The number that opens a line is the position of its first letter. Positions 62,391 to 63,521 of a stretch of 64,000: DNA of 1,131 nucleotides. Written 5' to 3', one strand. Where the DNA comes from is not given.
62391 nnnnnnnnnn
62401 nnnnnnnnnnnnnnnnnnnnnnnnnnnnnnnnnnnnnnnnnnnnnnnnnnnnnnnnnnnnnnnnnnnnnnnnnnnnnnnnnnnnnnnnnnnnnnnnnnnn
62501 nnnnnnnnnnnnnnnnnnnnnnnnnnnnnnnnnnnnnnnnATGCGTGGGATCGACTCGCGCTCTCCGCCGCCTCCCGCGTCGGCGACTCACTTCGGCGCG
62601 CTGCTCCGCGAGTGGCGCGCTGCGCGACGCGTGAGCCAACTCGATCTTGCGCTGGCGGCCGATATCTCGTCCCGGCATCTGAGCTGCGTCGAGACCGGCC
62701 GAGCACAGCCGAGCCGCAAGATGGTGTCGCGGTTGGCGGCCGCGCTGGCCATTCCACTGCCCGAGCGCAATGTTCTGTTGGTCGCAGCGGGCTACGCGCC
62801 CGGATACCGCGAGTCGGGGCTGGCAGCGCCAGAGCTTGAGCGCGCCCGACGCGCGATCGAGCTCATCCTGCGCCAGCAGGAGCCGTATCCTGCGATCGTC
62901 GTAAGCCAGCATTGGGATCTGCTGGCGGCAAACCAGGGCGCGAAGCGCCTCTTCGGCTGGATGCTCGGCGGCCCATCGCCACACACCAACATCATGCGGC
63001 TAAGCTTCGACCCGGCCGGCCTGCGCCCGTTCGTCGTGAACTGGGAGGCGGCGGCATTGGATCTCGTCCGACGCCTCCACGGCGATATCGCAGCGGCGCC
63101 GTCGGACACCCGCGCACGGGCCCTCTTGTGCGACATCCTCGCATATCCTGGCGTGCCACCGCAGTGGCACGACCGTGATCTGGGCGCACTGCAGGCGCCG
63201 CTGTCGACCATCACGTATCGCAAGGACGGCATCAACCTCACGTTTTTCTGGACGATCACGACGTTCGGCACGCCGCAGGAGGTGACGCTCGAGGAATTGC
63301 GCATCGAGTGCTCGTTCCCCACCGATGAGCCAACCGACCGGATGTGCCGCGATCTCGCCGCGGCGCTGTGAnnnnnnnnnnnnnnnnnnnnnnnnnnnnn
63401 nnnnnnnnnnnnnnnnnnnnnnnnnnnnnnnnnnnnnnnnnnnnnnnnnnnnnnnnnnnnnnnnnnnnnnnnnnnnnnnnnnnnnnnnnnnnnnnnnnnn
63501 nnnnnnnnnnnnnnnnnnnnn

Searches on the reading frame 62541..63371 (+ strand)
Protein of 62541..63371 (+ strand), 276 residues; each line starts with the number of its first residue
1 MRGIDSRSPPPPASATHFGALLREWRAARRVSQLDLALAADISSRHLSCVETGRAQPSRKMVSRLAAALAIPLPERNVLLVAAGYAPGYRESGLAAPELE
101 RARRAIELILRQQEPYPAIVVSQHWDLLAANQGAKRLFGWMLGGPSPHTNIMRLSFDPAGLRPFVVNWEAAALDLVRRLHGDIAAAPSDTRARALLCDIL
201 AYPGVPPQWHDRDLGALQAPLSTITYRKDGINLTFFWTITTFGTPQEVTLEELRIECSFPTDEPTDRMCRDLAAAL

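Call 8: find_encoding_contigs(protein=window:62541-63371:+, flank=10000, max_places=10)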
Protein window:62541-63371:+ (276 aa): 5 contigs read that carry it; 5 places shown.
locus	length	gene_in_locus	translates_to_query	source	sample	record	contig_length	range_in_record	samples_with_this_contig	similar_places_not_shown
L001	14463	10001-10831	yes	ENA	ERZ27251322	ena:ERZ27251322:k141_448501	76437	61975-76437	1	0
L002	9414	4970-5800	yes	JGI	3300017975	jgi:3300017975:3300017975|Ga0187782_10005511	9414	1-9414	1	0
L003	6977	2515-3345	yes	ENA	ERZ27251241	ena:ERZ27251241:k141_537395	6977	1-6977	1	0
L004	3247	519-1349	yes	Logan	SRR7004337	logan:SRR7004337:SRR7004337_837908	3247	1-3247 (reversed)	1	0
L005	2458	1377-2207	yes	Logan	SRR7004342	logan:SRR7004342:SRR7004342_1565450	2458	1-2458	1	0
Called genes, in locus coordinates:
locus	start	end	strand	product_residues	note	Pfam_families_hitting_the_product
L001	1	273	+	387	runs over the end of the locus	PF03916:NrfD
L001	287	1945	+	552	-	PF00672:HAMP, PF00512:HisKA, PF02518:HATPase_c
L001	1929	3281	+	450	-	PF00072:Response_reg, PF07724:AAA_2 (faint), PF00158:Sigma54_activat, PF14532:Sigma54_activ_2, PF07728:AAA_5, PF25601:AAA_lid_14, PF02954:HTH_8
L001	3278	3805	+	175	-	PF07998:Peptidase_M54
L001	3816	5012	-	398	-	PF00202:Aminotran_3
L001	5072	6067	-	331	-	PF00696:AA_kinase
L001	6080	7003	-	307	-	PF02729:OTCace_N, PF00185:OTCace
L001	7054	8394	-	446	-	-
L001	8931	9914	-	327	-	PF00561:Abhydrolase_1, PF12697:Abhydrolase_6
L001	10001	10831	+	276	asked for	PF13560:HTH_31, PF01381:HTH_3 (weak), PF17765:MLTR_LBD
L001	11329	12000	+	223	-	PF03006:HlyIII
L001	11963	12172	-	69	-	-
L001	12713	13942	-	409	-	PF00589:Phage_integrase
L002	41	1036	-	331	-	PF00696:AA_kinase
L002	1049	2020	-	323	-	PF02729:OTCace_N, PF00185:OTCace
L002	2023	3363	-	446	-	-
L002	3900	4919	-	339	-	PF00561:Abhydrolase_1, PF12697:Abhydrolase_6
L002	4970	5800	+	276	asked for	PF13560:HTH_31, PF01381:HTH_3 (weak), PF17765:MLTR_LBD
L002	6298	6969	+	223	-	PF03006:HlyIII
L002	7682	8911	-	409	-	PF00589:Phage_integrase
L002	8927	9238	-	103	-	-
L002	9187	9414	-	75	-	?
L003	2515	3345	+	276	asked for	PF13560:HTH_31, PF01381:HTH_3 (weak), PF17765:MLTR_LBD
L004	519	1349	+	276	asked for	PF13560:HTH_31, PF01381:HTH_3 (weak), PF17765:MLTR_LBD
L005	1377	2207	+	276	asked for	PF13560:HTH_31, PF01381:HTH_3 (weak), PF17765:MLTR_LBD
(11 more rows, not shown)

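Call 19: search_protein_families(library=pfam, proteins=[L002:7682-8911:-, window:62541-63371:+, L002:6298-6969:+, L002:8927-9238:-, L001:11963-12172:-], max_evalue=0.01)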
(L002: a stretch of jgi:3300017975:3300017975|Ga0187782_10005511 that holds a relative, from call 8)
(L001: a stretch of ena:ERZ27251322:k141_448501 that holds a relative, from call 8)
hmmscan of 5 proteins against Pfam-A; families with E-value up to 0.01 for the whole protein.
L002:7682-8911:- (409 aa): 6 families
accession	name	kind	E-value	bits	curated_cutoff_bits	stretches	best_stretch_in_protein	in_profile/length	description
PF00589.27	Phage_integrase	-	4.9e-27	95.2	27.1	1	161-351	3-169/172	Phage integrase family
PF14659.12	Phage_int_SAM_3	-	0.00099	19.7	22.6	1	60-112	2-55/58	Phage integrase, N-terminal SAM-like domain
PF02899.23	Phage_int_SAM_1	-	0.0029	18.3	22.3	1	74-139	13-80/83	Phage integrase, N-terminal SAM-like domain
PF13102.12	Phage_int_SAM_5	-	0.005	17.6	22.3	1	60-149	2-93/98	Phage integrase SAM-like domain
PF13495.12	Phage_int_SAM_4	-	0.0055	17.5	27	0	71-133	10-73/85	Phage integrase, N-terminal SAM-like domain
PF12834.13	Phage_int_SAM_2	-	0.0065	17.4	22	0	99-141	46-88/91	Phage integrase, N-terminal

window:62541-63371:+ (276 aa): 3 families
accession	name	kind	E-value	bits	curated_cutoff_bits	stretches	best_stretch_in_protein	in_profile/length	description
PF17765.7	MLTR_LBD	-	4.3e-35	121.7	26.3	1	103-272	2-168/168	MmyB-like transcription regulator ligand binding domain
PF13560.12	HTH_31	-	2.5e-10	40.9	27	1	17-77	1-62/64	Helix-turn-helix domain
PF01381.28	HTH_3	-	7.1e-08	32.8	23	1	22-75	1-54/55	Helix-turn-helix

L002:6298-6969:+ (223 aa): 1 family
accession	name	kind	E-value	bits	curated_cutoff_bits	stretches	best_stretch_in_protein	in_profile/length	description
PF03006.26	HlyIII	-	1.8e-45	155.8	26.2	1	12-205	5-224/224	Haemolysin-III related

L002:8927-9238:- (103 aa): 0 families

L001:11963-12172:- (69 aa): 0 families
